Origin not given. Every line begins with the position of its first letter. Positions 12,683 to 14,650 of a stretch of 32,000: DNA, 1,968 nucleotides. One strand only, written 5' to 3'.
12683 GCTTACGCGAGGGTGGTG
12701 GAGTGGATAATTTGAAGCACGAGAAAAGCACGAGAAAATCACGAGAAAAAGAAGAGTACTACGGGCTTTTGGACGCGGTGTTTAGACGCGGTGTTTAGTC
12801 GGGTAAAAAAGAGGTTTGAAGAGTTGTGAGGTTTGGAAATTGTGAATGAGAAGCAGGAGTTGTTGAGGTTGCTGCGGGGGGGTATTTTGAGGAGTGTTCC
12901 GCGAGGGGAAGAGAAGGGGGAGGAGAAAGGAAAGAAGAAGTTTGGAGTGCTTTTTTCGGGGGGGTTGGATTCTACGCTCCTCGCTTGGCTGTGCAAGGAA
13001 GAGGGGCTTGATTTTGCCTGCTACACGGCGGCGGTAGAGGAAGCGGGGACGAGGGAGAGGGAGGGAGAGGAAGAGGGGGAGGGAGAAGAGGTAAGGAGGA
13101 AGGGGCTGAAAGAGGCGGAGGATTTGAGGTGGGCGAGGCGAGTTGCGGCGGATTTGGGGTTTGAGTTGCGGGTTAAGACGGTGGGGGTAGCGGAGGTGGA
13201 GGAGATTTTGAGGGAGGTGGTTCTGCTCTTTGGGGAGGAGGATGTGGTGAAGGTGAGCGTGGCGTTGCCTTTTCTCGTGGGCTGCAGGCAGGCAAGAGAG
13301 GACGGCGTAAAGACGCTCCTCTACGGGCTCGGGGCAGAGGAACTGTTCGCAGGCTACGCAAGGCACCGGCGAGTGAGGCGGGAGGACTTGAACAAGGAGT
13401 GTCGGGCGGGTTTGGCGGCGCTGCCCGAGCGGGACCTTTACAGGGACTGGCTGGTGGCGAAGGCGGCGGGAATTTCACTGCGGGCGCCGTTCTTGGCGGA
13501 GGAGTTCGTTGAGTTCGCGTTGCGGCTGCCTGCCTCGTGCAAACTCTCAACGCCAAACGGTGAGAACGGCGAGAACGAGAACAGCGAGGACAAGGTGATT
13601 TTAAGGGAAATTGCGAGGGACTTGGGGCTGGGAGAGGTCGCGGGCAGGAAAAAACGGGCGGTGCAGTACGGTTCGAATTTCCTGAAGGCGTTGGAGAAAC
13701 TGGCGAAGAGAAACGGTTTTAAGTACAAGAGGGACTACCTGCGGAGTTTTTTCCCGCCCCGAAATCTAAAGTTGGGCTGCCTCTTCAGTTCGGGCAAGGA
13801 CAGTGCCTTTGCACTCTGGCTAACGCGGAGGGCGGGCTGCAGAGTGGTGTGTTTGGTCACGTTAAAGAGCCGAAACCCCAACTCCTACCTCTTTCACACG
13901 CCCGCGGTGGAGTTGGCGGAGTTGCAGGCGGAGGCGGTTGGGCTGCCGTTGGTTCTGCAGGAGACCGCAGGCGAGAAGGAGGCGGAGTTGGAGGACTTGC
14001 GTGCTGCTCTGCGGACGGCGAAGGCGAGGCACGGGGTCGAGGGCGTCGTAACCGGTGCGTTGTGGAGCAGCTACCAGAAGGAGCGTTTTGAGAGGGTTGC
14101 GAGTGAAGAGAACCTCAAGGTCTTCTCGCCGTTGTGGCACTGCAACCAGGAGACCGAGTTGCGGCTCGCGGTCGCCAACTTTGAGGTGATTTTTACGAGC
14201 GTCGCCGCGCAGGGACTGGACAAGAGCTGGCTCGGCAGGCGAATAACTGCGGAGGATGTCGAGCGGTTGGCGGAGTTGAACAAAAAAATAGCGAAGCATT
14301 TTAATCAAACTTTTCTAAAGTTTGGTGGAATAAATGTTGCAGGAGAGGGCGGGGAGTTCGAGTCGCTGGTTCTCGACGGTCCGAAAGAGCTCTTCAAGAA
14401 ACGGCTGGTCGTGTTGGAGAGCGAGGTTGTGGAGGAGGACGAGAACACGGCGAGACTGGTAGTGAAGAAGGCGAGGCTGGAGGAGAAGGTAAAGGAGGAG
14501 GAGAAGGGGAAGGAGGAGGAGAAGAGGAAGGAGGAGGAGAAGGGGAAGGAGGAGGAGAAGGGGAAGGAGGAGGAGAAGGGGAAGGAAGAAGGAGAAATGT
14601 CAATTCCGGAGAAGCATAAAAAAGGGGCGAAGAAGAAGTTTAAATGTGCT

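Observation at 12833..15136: One 767-codon frame joins Asn-synthase-like, Dph6-like and MoaB modules; the last junction is an 18-bp x5 tandem repeat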

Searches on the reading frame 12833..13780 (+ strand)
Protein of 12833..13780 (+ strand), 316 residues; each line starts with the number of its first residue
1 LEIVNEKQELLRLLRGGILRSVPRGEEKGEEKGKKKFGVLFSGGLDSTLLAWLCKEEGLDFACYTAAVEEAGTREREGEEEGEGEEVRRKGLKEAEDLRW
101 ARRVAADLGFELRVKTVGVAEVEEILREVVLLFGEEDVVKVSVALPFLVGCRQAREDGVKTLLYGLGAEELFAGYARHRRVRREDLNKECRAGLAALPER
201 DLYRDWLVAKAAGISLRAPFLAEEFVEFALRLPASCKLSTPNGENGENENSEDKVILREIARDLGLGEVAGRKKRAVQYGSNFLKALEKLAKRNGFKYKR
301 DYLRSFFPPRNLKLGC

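Call 34: search_solved_structures(query=window:12833-13780:+, max_evalue=0.001, show_alignments=2)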
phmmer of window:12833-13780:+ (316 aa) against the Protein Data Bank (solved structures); distinct sequences matched with E-value up to 0.001: 4.
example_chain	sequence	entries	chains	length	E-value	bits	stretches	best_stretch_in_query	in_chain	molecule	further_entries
1ct9_A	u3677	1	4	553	4.2e-14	56.1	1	35-278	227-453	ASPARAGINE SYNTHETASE B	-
8sue_A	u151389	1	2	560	9.5e-08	35.2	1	91-243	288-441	Asparagine synthetase [glutamine-hydrolyzing]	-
6gq3_A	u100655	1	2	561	9.6e-08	35.2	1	91-243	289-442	Asparagine synthetase [glutamine-hydrolyzing]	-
9b6c_A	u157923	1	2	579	1.1e-07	35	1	90-243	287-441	Asparagine synthetase [glutamine-hydrolyzing]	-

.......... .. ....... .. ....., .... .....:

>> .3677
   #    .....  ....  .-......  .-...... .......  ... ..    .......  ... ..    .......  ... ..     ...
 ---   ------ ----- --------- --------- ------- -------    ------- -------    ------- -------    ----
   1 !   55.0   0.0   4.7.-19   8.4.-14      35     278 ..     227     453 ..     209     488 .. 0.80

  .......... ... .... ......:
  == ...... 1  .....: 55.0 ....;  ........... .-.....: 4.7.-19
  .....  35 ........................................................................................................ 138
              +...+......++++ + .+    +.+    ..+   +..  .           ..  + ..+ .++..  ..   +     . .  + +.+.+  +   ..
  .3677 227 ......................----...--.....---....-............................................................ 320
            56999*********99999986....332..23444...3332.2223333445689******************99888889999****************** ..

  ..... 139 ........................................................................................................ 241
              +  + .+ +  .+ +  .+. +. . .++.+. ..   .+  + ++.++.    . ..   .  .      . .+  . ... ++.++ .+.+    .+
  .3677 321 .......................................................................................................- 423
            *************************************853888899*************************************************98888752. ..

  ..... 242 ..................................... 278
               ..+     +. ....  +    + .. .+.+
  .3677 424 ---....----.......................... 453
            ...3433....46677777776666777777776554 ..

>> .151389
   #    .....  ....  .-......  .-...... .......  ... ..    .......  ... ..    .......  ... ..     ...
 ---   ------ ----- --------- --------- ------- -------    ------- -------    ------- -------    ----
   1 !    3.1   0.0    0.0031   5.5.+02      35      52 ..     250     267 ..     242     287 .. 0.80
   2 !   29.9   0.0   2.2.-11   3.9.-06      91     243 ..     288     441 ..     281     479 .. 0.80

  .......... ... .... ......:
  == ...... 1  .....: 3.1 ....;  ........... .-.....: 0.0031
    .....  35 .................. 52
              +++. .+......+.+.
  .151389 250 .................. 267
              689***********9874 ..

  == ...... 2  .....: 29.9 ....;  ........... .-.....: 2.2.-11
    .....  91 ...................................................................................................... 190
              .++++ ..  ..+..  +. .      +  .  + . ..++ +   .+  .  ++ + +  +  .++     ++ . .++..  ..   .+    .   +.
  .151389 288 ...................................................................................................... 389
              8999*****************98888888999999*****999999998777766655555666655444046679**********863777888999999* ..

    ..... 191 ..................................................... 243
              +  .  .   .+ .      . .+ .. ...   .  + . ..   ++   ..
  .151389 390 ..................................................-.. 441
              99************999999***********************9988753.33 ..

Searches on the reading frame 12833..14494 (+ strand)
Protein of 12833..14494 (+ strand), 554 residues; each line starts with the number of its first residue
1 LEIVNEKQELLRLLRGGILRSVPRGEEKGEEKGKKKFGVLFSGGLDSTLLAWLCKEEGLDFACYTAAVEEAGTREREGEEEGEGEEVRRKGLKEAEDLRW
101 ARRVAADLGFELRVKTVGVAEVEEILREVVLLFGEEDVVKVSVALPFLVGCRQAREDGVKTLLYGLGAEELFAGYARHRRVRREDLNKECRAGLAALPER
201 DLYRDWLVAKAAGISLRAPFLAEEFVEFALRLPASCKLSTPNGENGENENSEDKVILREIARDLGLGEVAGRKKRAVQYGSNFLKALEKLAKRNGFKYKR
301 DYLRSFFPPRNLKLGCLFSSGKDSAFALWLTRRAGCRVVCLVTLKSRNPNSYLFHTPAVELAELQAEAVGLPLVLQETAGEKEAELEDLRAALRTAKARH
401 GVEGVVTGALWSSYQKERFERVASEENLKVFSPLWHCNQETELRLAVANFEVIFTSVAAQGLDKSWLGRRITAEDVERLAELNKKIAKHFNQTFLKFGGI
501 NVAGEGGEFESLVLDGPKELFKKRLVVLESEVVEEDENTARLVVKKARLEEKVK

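Call 67: predict_structure(alignment_id=A4)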
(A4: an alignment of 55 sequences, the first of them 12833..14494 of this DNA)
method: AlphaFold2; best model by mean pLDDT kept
length: 554 residues; sequences in the alignment: 55
mean_pLDDT: 87.5   pTM: 0.66
mean pLDDT of the five models: 87.5, 86.8, 86.0, 85.8, 85.3
residues with pLDDT >= 90: 357; 70-90: 131; 50-70: 44; < 50: 22
segments of 3 or more residues with pLDDT < 50: 30-32, 74-81, 85-88, 491-496
pLDDT, mean of each block of 10 residues (from residue 1): 86 97 68 76 95 96 95 50 51 87 97 95 94 85 95 96 95 88 91 88 91 96 97 92 57 92 96 71 93 90 79 91 94 89 89 74 97 95 92 98 90 83 95 83 92 93 93 96 80 52 86 94 97 90 96 80
secondary structure, 60 per line:
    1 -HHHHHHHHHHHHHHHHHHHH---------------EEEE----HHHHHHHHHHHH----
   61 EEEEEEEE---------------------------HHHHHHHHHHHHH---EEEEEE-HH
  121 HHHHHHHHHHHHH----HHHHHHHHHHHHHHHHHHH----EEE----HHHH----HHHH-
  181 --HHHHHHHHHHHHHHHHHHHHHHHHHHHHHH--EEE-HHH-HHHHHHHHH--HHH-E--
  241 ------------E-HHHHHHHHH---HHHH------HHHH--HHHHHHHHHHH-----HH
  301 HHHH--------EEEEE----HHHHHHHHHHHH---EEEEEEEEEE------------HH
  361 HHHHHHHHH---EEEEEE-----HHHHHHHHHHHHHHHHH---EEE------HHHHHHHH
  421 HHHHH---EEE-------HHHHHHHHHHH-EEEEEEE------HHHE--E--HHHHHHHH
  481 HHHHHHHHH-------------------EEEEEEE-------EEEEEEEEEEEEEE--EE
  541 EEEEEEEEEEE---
elements in order: H2-21 E37-40 H45-56 E61-68 H96-108 E112-117 H119-133 H138-156 E161-163 H168-171 H176-179 H183-212 E215-217 H223-231 H255-263 H267-270 H277-280 H283-293 H299-304 E313-317 H322-333 E337-346 H359-369 E373-378 H384-400 E404-406 H413-425 E429-431 H439-449 E451-457 H473-489 E509-515 E523-536 E539-551

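Call 69: fold_search(model_id=the predicted structure, library=pdb)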
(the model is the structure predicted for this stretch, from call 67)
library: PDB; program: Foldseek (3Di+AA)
matches with E <= 10: 1445; with E <= 0.001: 55
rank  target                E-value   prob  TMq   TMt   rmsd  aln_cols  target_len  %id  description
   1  3rk1_B                1.7e-21  1.00  0.39  0.93   1.5       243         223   40  'X-ray crystal Structure of the putative N-type ATP pyrophosphatase (PF0828) in complex with ATP from Pyrococcus furio (released 2011-05-11)
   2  3rk1_A                1.4e-20  1.00  0.38  0.94   1.6       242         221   39  'X-ray crystal Structure of the putative N-type ATP pyrophosphatase (PF0828) in complex with ATP from Pyrococcus furio (released 2011-05-11)
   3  2d13_A                3.3e-20  1.00  0.37  0.94   1.6       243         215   39  Crystal Structure of PH1257 from Pyrococcus horikoshii OT3 (released 2006-02-12)
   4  3rjz                  9.2e-19  1.00  0.36  0.92   2.2       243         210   35  X-ray crystal structure of the putative n-type atp pyrophosphatase from pyrococcus furiosus, the northeast structural ge (released 2011-05-11)
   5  2d13_C                1.1e-18  1.00  0.36  0.92   1.9       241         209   36  Crystal Structure of PH1257 from Pyrococcus horikoshii OT3 (released 2006-02-12)
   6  2d13_D                3.1e-18  1.00  0.35  0.93   1.9       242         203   36  Crystal Structure of PH1257 from Pyrococcus horikoshii OT3 (released 2006-02-12)
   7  2d13_B                4.3e-18  1.00  0.35  0.92   1.8       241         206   36  Crystal Structure of PH1257 from Pyrococcus horikoshii OT3 (released 2006-02-12)
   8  3rk0                  5.3e-18  1.00  0.36  0.91   3.0       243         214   37  X-ray crystal Structure of the putative N-type ATP pyrophosphatase (PF0828) in complex with AMP from Pyrococcus furiosus (released 2011-05-11)
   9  1ct9_A                5.9e-14  1.00  0.40  0.45   4.9       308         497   23  CRYSTAL STRUCTURE OF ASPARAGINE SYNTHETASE B FROM ESCHERICHIA COLI (released 1999-12-15)
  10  1ct9_D                9.7e-14  1.00  0.41  0.46   4.3       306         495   24  CRYSTAL STRUCTURE OF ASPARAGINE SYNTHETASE B FROM ESCHERICHIA COLI (released 1999-12-15)
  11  1ct9_B                8.2e-13  1.00  0.41  0.45   4.7       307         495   23  CRYSTAL STRUCTURE OF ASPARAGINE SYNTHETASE B FROM ESCHERICHIA COLI (released 1999-12-15)
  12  9b6c_B                2.2e-12  1.00  0.41  0.44   4.9       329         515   23  Human asparagine synthetase Arg-142 to Ile-142 (R142I) variant (released 2025-01-08)
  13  6gq3_A                3.4e-12  1.00  0.40  0.44   5.7       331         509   22  Human asparagine synthetase (ASNS) in complex with 6-diazo-5-oxo-L-norleucine (DON) at 1.85 A resolution (released 2019-09-18)
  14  8sue_A                3.6e-12  1.00  0.40  0.43   5.0       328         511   21  Human asparagine synthetase (apo-ASNS) (released 2024-05-22)
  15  1q19_A                5.6e-12  1.00  0.38  0.42   4.3       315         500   21  Carbapenam Synthetase (released 2003-11-04)
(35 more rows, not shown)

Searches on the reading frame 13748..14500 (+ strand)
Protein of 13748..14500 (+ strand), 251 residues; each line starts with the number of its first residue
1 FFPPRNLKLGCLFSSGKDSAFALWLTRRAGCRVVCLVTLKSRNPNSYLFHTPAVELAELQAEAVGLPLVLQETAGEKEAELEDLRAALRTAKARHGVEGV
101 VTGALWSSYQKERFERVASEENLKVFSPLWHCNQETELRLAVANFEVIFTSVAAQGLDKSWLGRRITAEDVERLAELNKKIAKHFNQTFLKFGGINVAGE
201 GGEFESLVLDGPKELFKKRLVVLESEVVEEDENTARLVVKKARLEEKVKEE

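Call 40: search_solved_structures(query=window:13748-14500:+, max_evalue=0.00001, show_alignments=1)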
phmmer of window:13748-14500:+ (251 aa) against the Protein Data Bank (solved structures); distinct sequences matched with E-value up to 0.00001: 2.
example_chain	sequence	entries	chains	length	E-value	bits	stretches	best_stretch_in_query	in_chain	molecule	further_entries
2d13_A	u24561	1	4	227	8.7e-49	169.1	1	10-246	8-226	hypothetical protein PH1257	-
3rjz_A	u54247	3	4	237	1.5e-43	152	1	10-249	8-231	N-type ATP pyrophosphatase superfamily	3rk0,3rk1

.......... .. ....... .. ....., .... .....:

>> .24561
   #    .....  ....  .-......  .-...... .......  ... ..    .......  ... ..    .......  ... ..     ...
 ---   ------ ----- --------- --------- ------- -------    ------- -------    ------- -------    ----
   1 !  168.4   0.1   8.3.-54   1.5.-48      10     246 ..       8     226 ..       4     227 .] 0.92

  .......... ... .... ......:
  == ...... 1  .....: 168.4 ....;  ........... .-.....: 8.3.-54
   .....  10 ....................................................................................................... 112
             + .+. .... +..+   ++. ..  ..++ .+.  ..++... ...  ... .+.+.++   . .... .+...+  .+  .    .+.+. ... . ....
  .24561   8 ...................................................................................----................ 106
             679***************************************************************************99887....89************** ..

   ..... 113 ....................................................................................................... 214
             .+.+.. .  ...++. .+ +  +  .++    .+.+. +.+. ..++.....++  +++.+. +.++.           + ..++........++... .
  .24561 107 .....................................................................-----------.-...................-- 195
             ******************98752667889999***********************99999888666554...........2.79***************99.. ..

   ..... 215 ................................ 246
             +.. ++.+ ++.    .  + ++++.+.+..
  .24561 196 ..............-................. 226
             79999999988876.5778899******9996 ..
